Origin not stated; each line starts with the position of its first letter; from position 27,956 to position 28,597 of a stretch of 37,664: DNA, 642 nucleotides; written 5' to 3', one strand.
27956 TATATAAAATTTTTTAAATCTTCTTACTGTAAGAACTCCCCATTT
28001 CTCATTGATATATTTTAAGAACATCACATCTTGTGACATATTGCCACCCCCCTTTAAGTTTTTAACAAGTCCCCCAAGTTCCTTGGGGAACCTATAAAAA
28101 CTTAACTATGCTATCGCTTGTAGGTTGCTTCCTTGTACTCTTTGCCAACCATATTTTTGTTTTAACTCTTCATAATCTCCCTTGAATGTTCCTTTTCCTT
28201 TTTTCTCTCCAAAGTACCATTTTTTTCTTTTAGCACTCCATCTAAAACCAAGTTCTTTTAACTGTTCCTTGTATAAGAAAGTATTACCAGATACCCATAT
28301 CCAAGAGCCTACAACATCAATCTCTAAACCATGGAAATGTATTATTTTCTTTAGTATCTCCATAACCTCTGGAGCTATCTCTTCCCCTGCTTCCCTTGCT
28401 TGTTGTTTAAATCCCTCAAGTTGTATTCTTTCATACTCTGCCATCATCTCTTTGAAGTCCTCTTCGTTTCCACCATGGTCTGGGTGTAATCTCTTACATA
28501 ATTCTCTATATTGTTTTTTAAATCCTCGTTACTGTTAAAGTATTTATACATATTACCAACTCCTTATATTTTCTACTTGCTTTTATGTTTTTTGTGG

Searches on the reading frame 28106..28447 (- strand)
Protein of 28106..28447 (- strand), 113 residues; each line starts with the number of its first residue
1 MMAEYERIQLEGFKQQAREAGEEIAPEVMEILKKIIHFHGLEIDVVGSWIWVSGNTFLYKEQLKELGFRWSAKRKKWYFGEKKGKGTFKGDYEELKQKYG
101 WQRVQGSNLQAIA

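Call 54: find_encoding_contigs(protein=window:28106-28447:-, flank=3000, max_places=10)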
Protein window:28106-28447:- (113 aa): 11 contigs read that carry it; 5 places shown.
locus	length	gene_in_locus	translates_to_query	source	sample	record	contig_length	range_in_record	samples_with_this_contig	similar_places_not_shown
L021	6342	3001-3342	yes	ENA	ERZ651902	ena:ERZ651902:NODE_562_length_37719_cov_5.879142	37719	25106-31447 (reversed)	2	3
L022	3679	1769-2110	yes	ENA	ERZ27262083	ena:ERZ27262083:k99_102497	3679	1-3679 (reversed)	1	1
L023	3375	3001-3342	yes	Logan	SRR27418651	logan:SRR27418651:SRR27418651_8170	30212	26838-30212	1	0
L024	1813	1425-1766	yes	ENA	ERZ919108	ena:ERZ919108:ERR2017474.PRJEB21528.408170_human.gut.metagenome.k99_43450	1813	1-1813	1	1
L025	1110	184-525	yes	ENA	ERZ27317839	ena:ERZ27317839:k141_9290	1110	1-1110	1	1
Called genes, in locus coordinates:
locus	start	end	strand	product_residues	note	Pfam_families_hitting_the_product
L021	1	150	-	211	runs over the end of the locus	-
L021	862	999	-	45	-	-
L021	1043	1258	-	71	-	-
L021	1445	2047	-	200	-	-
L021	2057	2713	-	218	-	PF12844:HTH_19 (weak), PF00717:Peptidase_S24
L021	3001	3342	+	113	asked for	-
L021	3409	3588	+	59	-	-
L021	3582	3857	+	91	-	-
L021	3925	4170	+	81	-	-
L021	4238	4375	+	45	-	-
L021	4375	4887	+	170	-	PF05565:Sipho_Gp157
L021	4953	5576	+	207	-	PF06378:SSAP_Sak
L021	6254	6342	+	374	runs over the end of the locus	PF01051:Rep3_N, PF21205:Rep3_C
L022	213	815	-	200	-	-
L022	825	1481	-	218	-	PF12844:HTH_19 (weak), PF00717:Peptidase_S24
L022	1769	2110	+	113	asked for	-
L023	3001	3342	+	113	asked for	-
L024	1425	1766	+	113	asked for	-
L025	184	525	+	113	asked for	-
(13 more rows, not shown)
